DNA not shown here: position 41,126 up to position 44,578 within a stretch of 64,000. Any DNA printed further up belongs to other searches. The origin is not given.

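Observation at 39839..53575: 4578-aa polyprotein carrying a beta-prime-type DPBB RNA polymerase active site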

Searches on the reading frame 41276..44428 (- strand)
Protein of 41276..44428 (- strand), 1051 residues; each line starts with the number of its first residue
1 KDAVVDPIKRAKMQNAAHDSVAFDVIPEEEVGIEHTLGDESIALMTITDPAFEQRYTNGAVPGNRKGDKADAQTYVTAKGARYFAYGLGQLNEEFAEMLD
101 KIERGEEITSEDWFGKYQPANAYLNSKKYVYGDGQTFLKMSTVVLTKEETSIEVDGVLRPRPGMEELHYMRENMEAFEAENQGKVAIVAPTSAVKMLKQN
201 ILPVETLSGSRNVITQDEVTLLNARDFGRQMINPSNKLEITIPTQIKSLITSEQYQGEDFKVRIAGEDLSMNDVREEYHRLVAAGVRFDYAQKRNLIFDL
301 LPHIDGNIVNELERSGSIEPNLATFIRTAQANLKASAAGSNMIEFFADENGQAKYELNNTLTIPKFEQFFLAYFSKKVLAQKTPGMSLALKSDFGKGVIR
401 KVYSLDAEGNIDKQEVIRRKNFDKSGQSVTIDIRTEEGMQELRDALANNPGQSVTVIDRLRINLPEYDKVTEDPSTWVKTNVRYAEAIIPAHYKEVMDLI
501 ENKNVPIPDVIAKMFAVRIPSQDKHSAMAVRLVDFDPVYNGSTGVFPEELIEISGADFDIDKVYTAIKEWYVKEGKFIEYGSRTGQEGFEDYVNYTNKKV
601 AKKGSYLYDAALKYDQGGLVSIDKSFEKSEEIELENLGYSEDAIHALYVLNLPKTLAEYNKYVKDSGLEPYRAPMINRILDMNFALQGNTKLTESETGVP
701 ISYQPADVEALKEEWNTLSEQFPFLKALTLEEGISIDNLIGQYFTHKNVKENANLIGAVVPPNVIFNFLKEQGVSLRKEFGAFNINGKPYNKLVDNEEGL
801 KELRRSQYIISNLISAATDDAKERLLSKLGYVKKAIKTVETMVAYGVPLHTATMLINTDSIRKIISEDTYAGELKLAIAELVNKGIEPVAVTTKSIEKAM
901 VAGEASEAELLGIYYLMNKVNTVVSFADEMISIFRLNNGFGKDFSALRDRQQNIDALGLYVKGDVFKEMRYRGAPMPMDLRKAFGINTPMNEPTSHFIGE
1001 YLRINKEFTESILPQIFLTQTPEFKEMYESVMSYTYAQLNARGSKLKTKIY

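Call 43: search_protein_representatives(alignment_id=A2)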
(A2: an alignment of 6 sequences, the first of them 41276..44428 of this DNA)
Query: 6 sequences, 1121 profile positions. Proteins with E-value up to 0.001 (for the whole library): 1330; up to 1e-10: 798; up to 1e-30: 445. The best 150 are listed.
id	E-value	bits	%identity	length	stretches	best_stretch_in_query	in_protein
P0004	0.0e+00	1733.5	-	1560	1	1-1120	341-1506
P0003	0.0e+00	1725.4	-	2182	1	1-1121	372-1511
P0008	0.0e+00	1546.6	-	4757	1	2-1120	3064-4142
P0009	0.0e+00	1410.5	-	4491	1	1-1121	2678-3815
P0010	0.0e+00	1331.1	-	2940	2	1-1120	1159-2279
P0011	0.0e+00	1330.3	-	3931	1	1-1118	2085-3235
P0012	0.0e+00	1322.6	-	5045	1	1-1120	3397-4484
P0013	0.0e+00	1308.1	-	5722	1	1-1120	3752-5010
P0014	0.0e+00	1282.6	-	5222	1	2-1119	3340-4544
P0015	0.0e+00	1274.8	-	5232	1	2-1119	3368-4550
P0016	0.0e+00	1266.7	-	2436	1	1-1119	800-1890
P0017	0.0e+00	1217.1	-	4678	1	2-1120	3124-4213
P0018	0.0e+00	1212.8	-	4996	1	1-1119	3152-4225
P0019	0.0e+00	1178.2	-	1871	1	2-1117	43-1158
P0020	0.0e+00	1172.2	-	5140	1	2-1120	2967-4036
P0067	3.9e-240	816.3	-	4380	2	2-916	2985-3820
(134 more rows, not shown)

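Call 48: predict_structure(alignment_id=A2)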
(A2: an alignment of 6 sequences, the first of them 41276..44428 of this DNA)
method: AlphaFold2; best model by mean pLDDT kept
length: 1051 residues; sequences in the alignment: 6
mean_pLDDT: 43.3   pTM: 0.28
mean pLDDT of the five models: 43.3, 43.1, 41.4, 41.0, 39.8
residues with pLDDT >= 90: 0; 70-90: 75; 50-70: 218; < 50: 758
segments of 3 or more residues with pLDDT < 50: 1-95, 103-107, 109-146, 183-211, 219-268, 270-396, 460-463, 480-569, 603-605, 617-625, 672-712, 727-831, 843-847, 860-870, 922-1051
pLDDT, mean of each block of 10 residues (from residue 1): 31 31 27 27 40 45 41 40 36 48 48 38 29 32 43 66 58 57 45 37 45 52 35 32 35 39 44 43 29 26 28 27 39 37 42 40 33 30 30 46 71 62 56 72 77 66 49 56 35 37 39 29 25 22 24 25 35 57 78 77 53 53 52 84 72 78 61 36 29 34 38 51 46 35 30 29 38 39 42 38 47 40 40 51 48 55 45 55 60 57 59 59 44 33 31 36 39 36 39 36 33 29 37 34 27 25
secondary structure, 60 per line:
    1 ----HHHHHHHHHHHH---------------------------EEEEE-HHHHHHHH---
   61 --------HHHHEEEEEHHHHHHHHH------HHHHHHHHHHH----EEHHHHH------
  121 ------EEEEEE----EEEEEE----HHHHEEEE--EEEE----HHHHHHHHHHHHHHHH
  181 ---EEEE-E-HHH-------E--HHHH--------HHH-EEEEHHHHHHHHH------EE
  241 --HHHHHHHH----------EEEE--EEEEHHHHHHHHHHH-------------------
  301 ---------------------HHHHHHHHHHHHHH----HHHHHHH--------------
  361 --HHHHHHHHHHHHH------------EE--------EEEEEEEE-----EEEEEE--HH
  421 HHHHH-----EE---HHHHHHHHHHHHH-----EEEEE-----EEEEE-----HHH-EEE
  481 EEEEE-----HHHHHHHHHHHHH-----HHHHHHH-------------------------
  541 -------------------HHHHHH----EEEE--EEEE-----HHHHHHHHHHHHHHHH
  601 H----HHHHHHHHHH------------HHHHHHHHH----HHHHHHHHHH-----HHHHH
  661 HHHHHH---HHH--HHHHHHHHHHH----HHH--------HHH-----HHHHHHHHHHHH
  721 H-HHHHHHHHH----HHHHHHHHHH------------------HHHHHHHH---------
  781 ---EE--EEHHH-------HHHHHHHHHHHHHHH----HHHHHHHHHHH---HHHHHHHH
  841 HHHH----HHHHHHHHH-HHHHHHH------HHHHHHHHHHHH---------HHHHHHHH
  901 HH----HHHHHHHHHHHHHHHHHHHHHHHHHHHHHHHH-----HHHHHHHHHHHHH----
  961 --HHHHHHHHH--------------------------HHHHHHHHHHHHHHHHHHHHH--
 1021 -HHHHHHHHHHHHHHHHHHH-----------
elements in order (helices of 4 or more, strands of 3 or more residues): H5-16 E44-48 H50-57 H69-72 E73-77 H78-86 H93-103 H110-114 E127-132 E137-142 H147-150 E151-154 E157-160 H165-180 E184-187 H204-207 E220-223 H224-232 H243-250 E261-264 E267-270 H271-281 H322-335 H340-346 H363-375 E398-405 E411-416 H419-425 H436-448 E454-458 E464-468 E478-485 H491-503 H509-515 H560-565 E570-573 E576-579 H585-601 H606-615 H628-636 H641-650 H656-666 H675-685 H709-721 H723-731 H736-745 H764-771 H800-814 H819-829 H833-844 H849-857 H859-865 H872-883 H893-902 H907-938 H944-956 H963-971 H998-1018 H1022-1040

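Call 72: predict_structure(alignment_id=A4)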
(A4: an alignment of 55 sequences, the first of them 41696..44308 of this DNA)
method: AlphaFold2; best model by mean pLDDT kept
length: 871 residues; sequences in the alignment: 55
mean_pLDDT: 86.3   pTM: 0.88
mean pLDDT of the five models: 86.3, 85.4, 85.1, 84.2, 82.5
residues with pLDDT >= 90: 445; 70-90: 323; 50-70: 81; < 50: 22
segments of 3 or more residues with pLDDT < 50: 262-265, 757-763, 867-871
pLDDT, mean of each block of 10 residues (from residue 1): 95 75 75 94 92 97 95 95 90 90 94 92 95 96 94 88 92 90 90 81 87 90 95 95 92 82 53 64 85 85 83 81 88 80 92 95 95 95 89 94 96 96 95 94 97 96 94 93 91 96 93 80 94 97 96 97 93 76 65 95 92 95 94 96 97 86 88 89 72 62 71 78 86 78 79 60 73 85 79 86 88 84 68 65 69 76 49 44
secondary structure, 60 per line:
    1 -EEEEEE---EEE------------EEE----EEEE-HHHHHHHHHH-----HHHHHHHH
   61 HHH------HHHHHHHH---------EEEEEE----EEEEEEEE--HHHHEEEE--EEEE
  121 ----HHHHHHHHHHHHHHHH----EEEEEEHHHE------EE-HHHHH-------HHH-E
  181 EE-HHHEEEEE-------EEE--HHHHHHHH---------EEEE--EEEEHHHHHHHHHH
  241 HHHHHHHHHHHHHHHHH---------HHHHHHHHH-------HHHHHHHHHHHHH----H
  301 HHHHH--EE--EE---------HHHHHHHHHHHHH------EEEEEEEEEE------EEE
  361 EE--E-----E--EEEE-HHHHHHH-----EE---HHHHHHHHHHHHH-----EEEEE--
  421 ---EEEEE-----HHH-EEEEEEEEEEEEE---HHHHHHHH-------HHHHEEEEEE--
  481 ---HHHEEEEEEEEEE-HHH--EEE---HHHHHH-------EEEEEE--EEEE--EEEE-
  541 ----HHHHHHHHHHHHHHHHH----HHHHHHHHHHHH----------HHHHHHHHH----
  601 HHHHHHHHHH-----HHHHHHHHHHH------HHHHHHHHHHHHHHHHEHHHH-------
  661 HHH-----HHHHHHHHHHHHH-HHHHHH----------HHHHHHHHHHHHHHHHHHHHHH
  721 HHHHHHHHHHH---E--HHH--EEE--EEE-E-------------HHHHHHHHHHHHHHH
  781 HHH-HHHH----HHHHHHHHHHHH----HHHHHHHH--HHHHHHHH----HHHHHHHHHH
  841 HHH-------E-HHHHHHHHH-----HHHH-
elements in order (helices of 4 or more, strands of 3 or more residues): E2-7 E11-13 E26-28 E33-36 H38-47 H53-63 H70-77 E87-92 E97-104 H107-110 E111-114 E117-120 H125-140 E145-150 H164-168 E180-182 E187-191 E199-201 H204-211 E221-224 E227-230 H231-257 H267-275 H283-295 H300-305 H323-335 E342-351 E358-362 E374-377 H379-385 H396-408 E414-418 E424-428 E438-450 H454-461 H469-472 E473-478 E487-496 E503-505 H509-514 E522-527 E530-533 E536-539 H545-561 H566-577 H588-596 H601-610 H616-626 H633-648 H650-653 H669-681 H683-688 H699-731 E743-745 E748-750 H766-783 H785-788 H793-804 H809-816 H819-826 H831-843 H853-861 H867-870

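Call 74: fold_search(model_id=the predicted structure, library=pdb)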
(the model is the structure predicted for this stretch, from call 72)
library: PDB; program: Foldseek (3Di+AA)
matches with E <= 10: 532; with E <= 0.001: 4
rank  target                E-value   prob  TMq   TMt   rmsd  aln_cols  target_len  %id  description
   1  6vr4_A                1.1e-21  1.00  0.61  0.27   9.4       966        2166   14  Virion-packaged DNA-dependent RNA polymerase of crAss-like phage phi14:2 (released 2020-07-29)
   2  2j7n_A                3.4e-04  0.92  0.19  0.18  32.7       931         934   10  Structure of the RNAi polymerase from Neurospora crassa (released 2006-12-13)
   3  2j7n_B                5.2e-04  0.89  0.18  0.17  32.4       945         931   10  Structure of the RNAi polymerase from Neurospora crassa (released 2006-12-13)
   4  7y7r_B                7.7e-04  0.93  0.20  0.20  31.9       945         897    9  QDE-1 in complex with DNA template, RNA primer and 3'-dGTP (released 2022-09-28)
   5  7y7q_B                1.5e-03  0.82  0.20  0.19  32.8       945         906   10  QDE-1 in complex with RNA template, RNA primer and 3'-dGTP (released 2022-09-28)
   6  8h2m                  1.9e-03  0.47  0.11  0.13  19.0       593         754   14  gp96 RNA polymerase from P23-45 phage (crystal 1) (released 2023-10-11)
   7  7y7p_A                2.2e-03  0.91  0.22  0.21  29.3       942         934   10  QDE-1 in complex with RNA template, RNA primer and AMPNPP (released 2022-09-28)
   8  7y7t_B                2.8e-03  0.77  0.20  0.19  33.6       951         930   10  QDE-1 in complex with 12nt DNA template, ATP and 3'-dGTP (released 2022-09-28)
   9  7y7r_A                3.4e-03  0.72  0.19  0.18  31.7       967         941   10  QDE-1 in complex with DNA template, RNA primer and 3'-dGTP (released 2022-09-28)
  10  7y7q_A                4.8e-03  0.63  0.19  0.17  32.6       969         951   10  QDE-1 in complex with RNA template, RNA primer and 3'-dGTP (released 2022-09-28)
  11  7y7t_A                6.4e-03  0.72  0.20  0.19  32.2       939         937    9  QDE-1 in complex with 12nt DNA template, ATP and 3'-dGTP (released 2022-09-28)
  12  7y7s_B                1.0e-02  0.60  0.20  0.19  33.5       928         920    9  QDE-1 in complex with DNA template, RNA primer and AMPNPP (released 2022-09-28)
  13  9g27_A                2.1e-02  0.06  0.07  0.05  37.7       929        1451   10  Yeast RNA polymerase I elongation complex stalled by an apurinic site, pre-translocation state (released 2025-06-18)
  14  2ppb_D                2.9e-02  0.16  0.07  0.05  23.8       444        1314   12  Crystal structure of the T. thermophilus RNAP polymerase elongation complex with the ntp substrate analog and antibiot (released 2007-07-17)
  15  3aoi_I                3.4e-02  0.20  0.07  0.05  22.9       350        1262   13  RNA polymerase-Gfh1 complex (Crystal type 2) (released 2010-12-08)
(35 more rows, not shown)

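Call 92: find_related_loci(query=A2, collection=viral_contigs, flank=10000)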
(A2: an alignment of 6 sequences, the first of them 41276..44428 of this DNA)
Query A2 (1051 aa) in viral_contigs; peptide patterns used: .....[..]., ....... (x = any residue, [..] = any of these).
496 stretches matched a pattern; 359 encode a relative of the query (tblastn E <= 1e-3); the best 80 are kept; 80 distinct loci.
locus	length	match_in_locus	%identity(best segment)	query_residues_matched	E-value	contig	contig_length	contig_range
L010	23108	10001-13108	53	1-1050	0e+0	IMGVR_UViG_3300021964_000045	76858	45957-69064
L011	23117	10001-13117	53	1-1050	0e+0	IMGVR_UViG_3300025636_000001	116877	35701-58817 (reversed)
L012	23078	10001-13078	52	1-1042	0e+0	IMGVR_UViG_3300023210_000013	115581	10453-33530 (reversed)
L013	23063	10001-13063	52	1-1035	0e+0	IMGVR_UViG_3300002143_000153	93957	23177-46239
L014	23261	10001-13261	38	1-1050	0e+0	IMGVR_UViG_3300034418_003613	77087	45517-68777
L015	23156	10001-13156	38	1-1031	0e+0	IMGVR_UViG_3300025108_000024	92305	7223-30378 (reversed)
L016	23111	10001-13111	39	5-1032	0e+0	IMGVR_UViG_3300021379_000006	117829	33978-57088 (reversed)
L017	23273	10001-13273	37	1-1031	0e+0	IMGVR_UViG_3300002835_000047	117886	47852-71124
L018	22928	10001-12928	39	5-1032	0e+0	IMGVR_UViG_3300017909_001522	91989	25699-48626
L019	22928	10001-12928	38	5-1032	0e+0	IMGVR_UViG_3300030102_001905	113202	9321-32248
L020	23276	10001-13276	37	1-1032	0e+0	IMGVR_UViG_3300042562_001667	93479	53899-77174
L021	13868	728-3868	39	5-1044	0e+0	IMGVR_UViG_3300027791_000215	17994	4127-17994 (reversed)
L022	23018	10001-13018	38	5-1032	0e+0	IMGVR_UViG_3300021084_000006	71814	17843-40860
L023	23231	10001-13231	37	5-1032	0e+0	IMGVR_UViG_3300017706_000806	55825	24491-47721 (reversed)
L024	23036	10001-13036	37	5-1033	0e+0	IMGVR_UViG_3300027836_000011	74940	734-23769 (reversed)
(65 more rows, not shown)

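Call 93: fold_search(model_id=the predicted structure, library=viral)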
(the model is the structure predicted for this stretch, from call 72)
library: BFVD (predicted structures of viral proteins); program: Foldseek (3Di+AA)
matches with E <= 10: 175; with E <= 0.001: 46
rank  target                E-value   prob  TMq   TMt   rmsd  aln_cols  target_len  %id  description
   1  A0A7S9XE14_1          5.2e-61  1.00  0.74  0.72   3.0       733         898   39  Uncharacterized protein [Virus NIOZ-UU157]
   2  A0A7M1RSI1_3          1.5e-26  1.00  0.57  0.35  10.7       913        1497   15  Uncharacterized protein [uncultured phage cr4_1]
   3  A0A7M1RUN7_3          3.5e-24  1.00  0.58  0.43   8.6      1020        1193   14  DNA helicase [uncultured phage cr50_1]
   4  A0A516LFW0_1          3.6e-23  1.00  0.59  0.40   8.1       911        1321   17  (no name in the UniProt tables at hand)
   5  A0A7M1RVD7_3          5.3e-23  1.00  0.55  0.40   8.6       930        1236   16  DNA helicase [uncultured phage cr118_1]
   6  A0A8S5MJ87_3          4.0e-22  1.00  0.54  0.38  13.0       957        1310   16  ATP dependent DNA helicase [CrAss-like virus sp. ctcfK29]
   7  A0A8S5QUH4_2          3.4e-21  1.00  0.45  0.35  12.3       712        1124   15  Uncharacterized protein [CrAss-like virus sp. ctDAq1]
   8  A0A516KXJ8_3          2.6e-20  1.00  0.49  0.39   8.9       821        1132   16  (no name in the UniProt tables at hand)
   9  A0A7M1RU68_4          1.4e-19  1.00  0.56  0.40   7.2       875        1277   14  NTF2 domain-containing protein [uncultured phage cr272_1]
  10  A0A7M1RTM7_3          1.5e-18  1.00  0.41  0.26  21.1       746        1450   15  Uncharacterized protein [uncultured phage cr130_1]
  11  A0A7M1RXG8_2          3.7e-18  1.00  0.45  0.35  11.4       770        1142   13  Putative RNA polymerase [uncultured phage cr111_1]
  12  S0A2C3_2              1.3e-17  1.00  0.47  0.39   9.6       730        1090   15  Structural protein [Cellulophaga phage phi14:2]
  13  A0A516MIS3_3          1.0e-16  1.00  0.46  0.30   8.6       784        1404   15  (no name in the UniProt tables at hand)
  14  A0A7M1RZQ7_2          1.3e-16  1.00  0.40  0.29   9.0       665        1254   15  ART-PolyVal-like domain-containing protein [uncultured phage cr116_1]
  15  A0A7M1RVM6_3          2.3e-15  1.00  0.37  0.23   7.6       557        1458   17  Uncharacterized protein [uncultured phage cr131_1]
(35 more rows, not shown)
